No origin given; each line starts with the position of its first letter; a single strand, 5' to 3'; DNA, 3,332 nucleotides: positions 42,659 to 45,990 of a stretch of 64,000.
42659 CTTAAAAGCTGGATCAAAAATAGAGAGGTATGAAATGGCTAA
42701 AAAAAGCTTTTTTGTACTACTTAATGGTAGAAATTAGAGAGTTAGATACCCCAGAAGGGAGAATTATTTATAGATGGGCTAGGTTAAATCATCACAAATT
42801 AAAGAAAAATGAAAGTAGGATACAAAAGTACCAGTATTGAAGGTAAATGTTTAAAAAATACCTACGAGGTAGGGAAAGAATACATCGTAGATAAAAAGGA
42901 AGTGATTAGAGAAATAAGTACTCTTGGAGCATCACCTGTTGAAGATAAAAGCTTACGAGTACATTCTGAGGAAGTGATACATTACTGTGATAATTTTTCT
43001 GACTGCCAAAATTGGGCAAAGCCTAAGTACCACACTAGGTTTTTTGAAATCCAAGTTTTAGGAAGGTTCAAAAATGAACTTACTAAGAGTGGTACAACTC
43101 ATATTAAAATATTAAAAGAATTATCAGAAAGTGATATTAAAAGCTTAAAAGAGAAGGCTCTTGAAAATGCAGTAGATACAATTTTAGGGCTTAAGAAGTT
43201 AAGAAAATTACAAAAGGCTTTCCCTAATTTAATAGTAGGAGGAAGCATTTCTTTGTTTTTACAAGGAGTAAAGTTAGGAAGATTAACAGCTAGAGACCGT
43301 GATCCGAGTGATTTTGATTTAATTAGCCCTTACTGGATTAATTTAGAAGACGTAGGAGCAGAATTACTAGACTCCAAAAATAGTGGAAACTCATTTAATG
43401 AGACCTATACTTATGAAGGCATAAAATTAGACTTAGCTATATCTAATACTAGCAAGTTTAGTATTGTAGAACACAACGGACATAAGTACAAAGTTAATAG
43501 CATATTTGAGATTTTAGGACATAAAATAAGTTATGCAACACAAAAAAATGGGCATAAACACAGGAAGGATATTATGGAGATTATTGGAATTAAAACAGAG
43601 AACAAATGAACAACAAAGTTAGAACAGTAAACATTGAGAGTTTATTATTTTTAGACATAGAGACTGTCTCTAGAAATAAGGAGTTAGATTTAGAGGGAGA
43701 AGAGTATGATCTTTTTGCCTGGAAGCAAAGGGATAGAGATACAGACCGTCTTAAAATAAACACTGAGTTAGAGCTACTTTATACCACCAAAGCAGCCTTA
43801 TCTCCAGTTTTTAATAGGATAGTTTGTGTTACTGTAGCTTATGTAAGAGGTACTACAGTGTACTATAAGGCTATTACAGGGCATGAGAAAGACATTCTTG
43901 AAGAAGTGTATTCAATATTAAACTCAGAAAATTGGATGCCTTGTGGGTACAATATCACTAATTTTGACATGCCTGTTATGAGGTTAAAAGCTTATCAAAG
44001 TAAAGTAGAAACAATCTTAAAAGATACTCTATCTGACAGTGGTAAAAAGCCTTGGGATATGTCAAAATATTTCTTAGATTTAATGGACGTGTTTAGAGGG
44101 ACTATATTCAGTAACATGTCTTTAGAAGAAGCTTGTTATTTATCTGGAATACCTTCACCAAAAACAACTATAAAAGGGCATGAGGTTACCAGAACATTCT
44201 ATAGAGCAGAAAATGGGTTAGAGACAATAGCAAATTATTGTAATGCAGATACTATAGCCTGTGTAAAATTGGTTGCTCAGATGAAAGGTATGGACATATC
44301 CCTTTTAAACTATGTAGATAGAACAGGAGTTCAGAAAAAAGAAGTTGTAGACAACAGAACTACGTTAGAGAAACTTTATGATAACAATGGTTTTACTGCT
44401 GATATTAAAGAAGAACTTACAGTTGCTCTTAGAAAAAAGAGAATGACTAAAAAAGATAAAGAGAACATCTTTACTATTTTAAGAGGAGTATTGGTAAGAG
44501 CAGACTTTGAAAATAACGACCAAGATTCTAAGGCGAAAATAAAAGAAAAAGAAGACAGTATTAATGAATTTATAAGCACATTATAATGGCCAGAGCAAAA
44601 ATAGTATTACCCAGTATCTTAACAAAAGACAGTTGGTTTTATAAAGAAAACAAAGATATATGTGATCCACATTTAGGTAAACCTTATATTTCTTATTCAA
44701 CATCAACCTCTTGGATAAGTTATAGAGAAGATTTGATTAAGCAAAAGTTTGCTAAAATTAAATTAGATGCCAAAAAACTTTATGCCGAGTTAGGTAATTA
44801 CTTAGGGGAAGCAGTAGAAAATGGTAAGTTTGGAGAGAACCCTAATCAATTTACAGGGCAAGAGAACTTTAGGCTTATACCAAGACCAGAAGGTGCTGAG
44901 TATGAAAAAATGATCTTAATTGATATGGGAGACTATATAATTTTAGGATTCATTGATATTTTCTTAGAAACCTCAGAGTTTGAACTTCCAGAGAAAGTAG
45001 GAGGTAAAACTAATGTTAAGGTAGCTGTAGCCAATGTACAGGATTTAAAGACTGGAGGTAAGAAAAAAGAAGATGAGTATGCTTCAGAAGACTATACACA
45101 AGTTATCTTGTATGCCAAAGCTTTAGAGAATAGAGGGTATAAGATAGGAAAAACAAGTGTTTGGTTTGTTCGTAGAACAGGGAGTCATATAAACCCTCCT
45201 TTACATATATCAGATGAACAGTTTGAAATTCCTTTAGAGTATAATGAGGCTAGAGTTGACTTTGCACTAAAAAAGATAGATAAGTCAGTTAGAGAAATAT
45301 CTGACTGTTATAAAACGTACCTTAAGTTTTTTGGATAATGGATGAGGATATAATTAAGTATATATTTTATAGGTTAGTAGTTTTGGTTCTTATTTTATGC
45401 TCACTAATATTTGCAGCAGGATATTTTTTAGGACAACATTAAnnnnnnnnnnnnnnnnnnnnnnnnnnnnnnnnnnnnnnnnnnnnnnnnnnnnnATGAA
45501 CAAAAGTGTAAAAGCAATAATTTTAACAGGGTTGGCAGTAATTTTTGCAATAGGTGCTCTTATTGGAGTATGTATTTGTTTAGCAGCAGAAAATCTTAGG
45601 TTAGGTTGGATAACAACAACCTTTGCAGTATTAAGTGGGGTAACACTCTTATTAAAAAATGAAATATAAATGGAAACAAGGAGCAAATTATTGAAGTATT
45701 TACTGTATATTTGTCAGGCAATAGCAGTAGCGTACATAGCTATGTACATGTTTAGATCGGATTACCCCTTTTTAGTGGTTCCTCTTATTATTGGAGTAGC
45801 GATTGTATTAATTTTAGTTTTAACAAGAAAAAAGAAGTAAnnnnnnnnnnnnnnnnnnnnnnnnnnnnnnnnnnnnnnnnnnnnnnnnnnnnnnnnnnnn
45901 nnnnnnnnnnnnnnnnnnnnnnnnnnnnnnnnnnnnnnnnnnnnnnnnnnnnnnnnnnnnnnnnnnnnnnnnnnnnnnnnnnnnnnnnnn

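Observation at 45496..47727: Membrane/envelope module: two small 2-TM proteins, an SPFH lipoprotein and an OmpA-like protein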

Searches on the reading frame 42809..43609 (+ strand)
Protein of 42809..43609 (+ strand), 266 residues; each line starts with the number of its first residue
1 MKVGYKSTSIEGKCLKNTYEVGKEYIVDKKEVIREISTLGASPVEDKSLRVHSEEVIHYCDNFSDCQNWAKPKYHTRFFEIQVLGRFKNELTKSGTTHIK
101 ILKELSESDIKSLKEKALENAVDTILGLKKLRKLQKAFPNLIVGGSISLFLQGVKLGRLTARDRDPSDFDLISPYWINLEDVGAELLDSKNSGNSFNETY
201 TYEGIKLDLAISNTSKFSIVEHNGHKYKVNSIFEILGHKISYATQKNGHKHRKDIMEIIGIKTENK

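Call 5: search_protein_families(library=pfam, proteins=[window:42809-43609:+], max_evalue=1)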
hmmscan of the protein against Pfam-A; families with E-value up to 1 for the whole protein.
window:42809-43609:+ (266 aa): 2 families
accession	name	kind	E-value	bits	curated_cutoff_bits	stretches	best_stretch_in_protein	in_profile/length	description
PF24703.2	DUF7666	-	1.3e-12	48.5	27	1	40-110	21-92/95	Domain of unknown function (DUF7666)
PF10779.14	XhlA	-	0.022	15.4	34.7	1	101-152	12-65/67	Haemolysin XhlA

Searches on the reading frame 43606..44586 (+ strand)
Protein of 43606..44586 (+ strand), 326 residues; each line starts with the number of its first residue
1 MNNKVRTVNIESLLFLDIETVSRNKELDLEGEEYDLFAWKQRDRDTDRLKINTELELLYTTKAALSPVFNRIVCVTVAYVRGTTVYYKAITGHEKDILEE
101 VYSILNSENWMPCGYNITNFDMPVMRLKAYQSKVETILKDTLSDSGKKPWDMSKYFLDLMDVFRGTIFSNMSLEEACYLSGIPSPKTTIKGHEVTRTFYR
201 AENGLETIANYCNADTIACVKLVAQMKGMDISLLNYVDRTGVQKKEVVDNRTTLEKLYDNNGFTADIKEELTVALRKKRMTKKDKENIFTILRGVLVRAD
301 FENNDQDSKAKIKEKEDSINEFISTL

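Call 5: search_protein_families(library=pfam, proteins=[window:43606-44586:+], max_evalue=1)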
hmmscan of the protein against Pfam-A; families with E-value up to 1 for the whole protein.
window:43606-44586:+ (326 aa): 3 families
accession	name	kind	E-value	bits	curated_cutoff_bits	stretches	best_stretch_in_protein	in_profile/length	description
PF10108.15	DNA_pol_B_exo2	-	7e-15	55.7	24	1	69-219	8-166/213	Predicted 3'-5' exonuclease related to the exonuclease domain of PolB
PF13482.12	RNase_H_2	-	1.1e-06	29.2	22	1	65-225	10-163/165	RNase_H superfamily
PF03104.25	DNA_pol_B_exo1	-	0.012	15.5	23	1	81-136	133-186/242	DNA polymerase family B, exonuclease domain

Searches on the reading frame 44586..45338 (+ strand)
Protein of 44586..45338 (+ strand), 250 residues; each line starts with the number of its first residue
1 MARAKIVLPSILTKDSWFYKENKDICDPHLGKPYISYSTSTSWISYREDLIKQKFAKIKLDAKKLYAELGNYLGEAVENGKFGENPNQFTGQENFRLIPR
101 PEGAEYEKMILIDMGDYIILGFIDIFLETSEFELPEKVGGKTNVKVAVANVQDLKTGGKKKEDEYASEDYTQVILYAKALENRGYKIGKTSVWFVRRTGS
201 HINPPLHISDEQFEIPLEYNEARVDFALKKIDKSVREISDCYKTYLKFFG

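Call 5: search_protein_families(library=pfam, proteins=[window:44586-45338:+], max_evalue=1)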
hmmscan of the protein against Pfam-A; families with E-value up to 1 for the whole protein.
window:44586-45338:+ (250 aa): 1 family
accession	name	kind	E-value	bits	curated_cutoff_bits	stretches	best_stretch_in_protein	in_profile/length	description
PF12705.13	PDDEXK_1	-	0.24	11.7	22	1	151-222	140-208/247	PD-(D/E)XK nuclease superfamily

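Call 7: search_protein_families(library=phrogs, proteins=[window:44586-45338:+], max_evalue=0.01)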
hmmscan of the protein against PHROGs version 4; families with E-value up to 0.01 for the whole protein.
window:44586-45338:+ (250 aa): 2 families
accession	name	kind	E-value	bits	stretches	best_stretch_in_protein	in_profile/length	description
phrog_69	-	DNA, RNA and nucleotide metabolism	3.8e-11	43.7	1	2-197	57-268/501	exonuclease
phrog_1674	-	DNA, RNA and nucleotide metabolism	3e-05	24.4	1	149-235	145-228/276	exonuclease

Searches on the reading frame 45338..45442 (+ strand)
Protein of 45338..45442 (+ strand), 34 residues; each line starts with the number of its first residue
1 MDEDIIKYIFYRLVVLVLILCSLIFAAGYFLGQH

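Call 5: search_protein_families(library=pfam, proteins=[window:45338-45442:+], max_evalue=1)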
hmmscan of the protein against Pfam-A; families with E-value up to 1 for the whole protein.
window:45338-45442:+ (34 aa): 0 families

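Call 7: search_protein_families(library=phrogs, proteins=[window:45338-45442:+], max_evalue=0.01)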
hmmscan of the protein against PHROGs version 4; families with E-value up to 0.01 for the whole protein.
window:45338-45442:+ (34 aa): 1 family
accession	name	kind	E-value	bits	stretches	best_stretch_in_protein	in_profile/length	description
phrog_36344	-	unknown function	2.3e-27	95.6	1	1-34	1-34/34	-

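Call 41: search_protein_families(library=padloc, proteins=[window:45338-45442:+], max_evalue=0.1)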
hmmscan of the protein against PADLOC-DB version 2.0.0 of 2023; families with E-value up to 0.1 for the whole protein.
window:45338-45442:+ (34 aa): 0 families

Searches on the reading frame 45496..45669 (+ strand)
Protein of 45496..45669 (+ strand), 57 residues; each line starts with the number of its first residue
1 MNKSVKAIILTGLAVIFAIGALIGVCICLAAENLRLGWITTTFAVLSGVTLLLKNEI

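Call 5: search_protein_families(library=pfam, proteins=[window:45496-45669:+], max_evalue=1)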
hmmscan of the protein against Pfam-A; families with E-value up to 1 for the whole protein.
window:45496-45669:+ (57 aa): 4 families
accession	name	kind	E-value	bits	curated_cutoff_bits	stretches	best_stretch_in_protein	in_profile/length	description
PF11067.13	DUF2868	-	0.021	14.8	26.8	1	10-42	32-64/315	Protein of unknown function (DUF2868)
PF19554.4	DUF6077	-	0.048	12.9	27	1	3-51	33-79/354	Family of unknown function (DUF6077)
PF00378.25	ECH_1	-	0.077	12.8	27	1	2-23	38-59/251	Enoyl-CoA hydratase/isomerase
PF24369.1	DUF7525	-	0.43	11.1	27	1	11-33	10-32/57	Family of unknown function (DUF7525)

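Call 7: search_protein_families(library=phrogs, proteins=[window:45496-45669:+], max_evalue=0.01)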
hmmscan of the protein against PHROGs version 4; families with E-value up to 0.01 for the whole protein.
window:45496-45669:+ (57 aa): 1 family
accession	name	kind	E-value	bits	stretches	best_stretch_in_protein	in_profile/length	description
phrog_31221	-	unknown function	1.3e-40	138.4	1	1-57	1-57/57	-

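Call 41: search_protein_families(library=padloc, proteins=[window:45496-45669:+], max_evalue=0.1)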
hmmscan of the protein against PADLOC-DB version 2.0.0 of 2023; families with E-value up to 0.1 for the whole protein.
window:45496-45669:+ (57 aa): 0 families

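Call 42: search_protein_families(library=ncbifam, proteins=[window:45496-45669:+], max_evalue=0.1)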
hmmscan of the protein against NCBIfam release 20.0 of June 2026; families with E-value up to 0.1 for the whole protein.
window:45496-45669:+ (57 aa): 0 families

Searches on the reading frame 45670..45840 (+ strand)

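Call 5: search_protein_families(library=pfam, proteins=[window:45670-45840:+], max_evalue=1)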
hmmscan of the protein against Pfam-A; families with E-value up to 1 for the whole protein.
window:45670-45840:+ (56 aa): 3 families
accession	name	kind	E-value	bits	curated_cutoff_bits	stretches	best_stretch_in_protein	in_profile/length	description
PF07242.16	DUF1430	-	0.025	15.3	28.2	1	13-55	47-89/100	Protein of unknown function (DUF1430)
PF11087.14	PRD1_DD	-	0.18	12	46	1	36-52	11-27/54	PRD1 phage membrane DNA delivery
PF07584.16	BatA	-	1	10.3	25.9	0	2-29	49-76/77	Aerotolerance regulator N-terminal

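Call 7: search_protein_families(library=phrogs, proteins=[window:45670-45840:+], max_evalue=0.01)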
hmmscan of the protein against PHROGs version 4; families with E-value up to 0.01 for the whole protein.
window:45670-45840:+ (56 aa): 1 family
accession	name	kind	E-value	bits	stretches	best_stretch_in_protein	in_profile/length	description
phrog_37232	-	unknown function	2.4e-41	140.6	1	1-56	1-56/56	-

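Call 41: search_protein_families(library=padloc, proteins=[window:45670-45840:+], max_evalue=0.1)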
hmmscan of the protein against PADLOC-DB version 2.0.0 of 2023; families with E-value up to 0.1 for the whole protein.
window:45670-45840:+ (56 aa): 0 families

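Call 42: search_protein_families(library=ncbifam, proteins=[window:45670-45840:+], max_evalue=0.1)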
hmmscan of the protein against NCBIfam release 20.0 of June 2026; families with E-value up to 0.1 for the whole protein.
window:45670-45840:+ (56 aa): 0 families
